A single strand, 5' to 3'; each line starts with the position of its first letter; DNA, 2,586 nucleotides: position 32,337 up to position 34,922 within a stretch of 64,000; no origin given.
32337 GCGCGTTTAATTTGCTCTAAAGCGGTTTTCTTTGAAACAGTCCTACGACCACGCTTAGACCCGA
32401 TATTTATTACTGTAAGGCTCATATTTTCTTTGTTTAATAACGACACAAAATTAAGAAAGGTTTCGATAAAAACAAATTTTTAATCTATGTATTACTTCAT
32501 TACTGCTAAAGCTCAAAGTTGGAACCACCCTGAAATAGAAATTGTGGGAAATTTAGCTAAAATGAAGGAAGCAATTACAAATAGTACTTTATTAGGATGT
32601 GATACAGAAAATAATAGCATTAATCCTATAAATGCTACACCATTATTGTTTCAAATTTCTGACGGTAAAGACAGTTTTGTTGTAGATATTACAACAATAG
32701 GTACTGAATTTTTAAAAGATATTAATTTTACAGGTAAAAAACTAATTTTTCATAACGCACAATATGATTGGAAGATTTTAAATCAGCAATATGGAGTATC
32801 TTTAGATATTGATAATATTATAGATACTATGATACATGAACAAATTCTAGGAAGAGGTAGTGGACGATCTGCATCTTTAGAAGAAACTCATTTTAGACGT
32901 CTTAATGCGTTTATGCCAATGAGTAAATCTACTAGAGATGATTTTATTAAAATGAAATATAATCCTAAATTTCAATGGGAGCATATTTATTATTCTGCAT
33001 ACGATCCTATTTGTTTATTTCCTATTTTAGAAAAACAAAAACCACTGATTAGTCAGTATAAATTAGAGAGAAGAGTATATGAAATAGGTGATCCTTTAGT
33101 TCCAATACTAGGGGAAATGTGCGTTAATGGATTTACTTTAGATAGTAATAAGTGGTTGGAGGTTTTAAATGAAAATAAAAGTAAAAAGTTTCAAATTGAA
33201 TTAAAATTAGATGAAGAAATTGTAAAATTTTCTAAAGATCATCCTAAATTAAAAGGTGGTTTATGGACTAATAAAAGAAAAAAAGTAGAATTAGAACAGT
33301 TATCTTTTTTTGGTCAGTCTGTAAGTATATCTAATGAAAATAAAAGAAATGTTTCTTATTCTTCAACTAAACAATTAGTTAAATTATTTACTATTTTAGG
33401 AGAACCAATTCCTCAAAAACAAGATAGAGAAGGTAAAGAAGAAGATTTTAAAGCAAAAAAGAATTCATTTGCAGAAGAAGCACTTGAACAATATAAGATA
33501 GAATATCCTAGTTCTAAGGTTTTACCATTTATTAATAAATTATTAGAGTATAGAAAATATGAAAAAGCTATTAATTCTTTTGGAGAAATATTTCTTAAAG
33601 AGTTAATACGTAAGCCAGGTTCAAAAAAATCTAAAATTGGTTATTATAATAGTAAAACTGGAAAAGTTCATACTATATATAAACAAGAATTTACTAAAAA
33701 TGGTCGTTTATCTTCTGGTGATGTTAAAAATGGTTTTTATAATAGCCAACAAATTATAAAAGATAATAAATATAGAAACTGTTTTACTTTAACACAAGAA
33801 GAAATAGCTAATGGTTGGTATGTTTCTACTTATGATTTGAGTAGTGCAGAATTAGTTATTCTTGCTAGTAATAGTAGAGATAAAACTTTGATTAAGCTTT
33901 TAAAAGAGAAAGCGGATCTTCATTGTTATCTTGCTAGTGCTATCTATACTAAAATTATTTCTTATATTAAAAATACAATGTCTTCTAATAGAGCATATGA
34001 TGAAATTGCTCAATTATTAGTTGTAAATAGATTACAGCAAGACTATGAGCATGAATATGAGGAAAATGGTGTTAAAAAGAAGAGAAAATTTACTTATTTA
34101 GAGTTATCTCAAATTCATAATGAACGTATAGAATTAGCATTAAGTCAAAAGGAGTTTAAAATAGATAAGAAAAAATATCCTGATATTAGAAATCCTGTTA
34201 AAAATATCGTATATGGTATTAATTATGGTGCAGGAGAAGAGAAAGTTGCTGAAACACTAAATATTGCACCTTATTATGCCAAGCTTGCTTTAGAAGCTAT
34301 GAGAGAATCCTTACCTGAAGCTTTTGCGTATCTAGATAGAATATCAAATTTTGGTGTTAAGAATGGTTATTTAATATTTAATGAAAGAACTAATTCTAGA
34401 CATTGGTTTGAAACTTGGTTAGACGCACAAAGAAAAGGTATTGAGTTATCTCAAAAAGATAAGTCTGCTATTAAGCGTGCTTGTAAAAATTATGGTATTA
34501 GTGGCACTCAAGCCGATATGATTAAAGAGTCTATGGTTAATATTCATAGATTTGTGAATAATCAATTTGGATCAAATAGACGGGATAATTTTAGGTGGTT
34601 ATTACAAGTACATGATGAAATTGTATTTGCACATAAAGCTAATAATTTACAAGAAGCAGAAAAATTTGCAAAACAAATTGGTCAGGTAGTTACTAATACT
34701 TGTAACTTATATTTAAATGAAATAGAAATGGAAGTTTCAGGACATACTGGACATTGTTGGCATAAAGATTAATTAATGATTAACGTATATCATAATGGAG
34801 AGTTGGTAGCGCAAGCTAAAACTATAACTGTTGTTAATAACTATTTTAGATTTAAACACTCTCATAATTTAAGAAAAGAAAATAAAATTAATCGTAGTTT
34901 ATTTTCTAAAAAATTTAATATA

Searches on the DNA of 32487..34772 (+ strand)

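Call 16: search_rna_families(sources=[L001, L002], threshold=gathering)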
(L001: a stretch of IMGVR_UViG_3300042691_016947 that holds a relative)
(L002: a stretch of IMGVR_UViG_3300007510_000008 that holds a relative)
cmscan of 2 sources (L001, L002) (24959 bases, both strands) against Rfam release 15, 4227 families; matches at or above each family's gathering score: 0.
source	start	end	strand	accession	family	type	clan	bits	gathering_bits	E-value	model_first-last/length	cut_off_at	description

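Call 32: search_rna_families(sources=[L008, L010, L011, L012, L013], threshold=gathering)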
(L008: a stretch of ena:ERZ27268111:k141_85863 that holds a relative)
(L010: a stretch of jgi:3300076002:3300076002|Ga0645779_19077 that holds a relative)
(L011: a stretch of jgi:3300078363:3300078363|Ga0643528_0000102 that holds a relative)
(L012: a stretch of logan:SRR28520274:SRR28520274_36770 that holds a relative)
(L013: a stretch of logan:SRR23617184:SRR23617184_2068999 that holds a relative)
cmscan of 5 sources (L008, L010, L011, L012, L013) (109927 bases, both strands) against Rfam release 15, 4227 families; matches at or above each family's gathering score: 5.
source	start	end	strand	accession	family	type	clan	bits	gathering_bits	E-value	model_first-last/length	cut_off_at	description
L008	6478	6825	+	RF00023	tmRNA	Gene;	CL00001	94.6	47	2.3e-35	1-374/374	no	transfer-messenger RNA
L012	7085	7438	+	RF00023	tmRNA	Gene;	CL00001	66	47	2.8e-23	1-374/374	no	transfer-messenger RNA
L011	7644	7982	+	RF00023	tmRNA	Gene;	CL00001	64.9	47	8.5e-23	1-374/374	no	transfer-messenger RNA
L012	7480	7565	+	RF00005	tRNA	Gene; tRNA;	CL00001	55.1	29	7e-09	1-71/71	no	tRNA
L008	6847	6931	+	RF00005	tRNA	Gene; tRNA;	CL00001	52.3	29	3.9e-08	1-71/71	no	tRNA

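Call 43: search_rna_families(sources=[L013, L014, L015, L016, L017, L018, L019, L020], threshold=gathering)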
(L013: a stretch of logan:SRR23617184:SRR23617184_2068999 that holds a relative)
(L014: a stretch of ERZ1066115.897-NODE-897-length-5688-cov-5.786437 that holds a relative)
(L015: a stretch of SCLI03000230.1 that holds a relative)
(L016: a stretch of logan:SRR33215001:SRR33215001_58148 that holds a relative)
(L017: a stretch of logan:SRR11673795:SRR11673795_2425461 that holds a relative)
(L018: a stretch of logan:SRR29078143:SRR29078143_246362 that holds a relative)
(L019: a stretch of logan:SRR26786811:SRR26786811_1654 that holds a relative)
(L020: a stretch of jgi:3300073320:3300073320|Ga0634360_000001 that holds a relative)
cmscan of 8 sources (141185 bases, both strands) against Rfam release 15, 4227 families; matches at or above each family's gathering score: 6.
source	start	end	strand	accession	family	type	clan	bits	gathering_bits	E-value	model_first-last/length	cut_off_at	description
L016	7645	7983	+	RF00023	tmRNA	Gene;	CL00001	100.9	47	6.9e-38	1-374/374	no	transfer-messenger RNA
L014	1018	1357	+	RF00023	tmRNA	Gene;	CL00001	94.8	47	2.5e-35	1-374/374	no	transfer-messenger RNA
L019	5204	5558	+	RF00023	tmRNA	Gene;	CL00001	77.8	47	3.7e-28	1-374/374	no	transfer-messenger RNA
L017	8839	9200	+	RF00023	tmRNA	Gene;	CL00001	62.9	47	7.6e-22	1-374/374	no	transfer-messenger RNA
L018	8007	8331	+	RF00023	tmRNA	Gene;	CL00001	55.6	47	9.5e-19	1-374/374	no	transfer-messenger RNA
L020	5396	5459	+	RF00005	tRNA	Gene; tRNA;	CL00001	29.8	29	0.081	1-71/71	no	tRNA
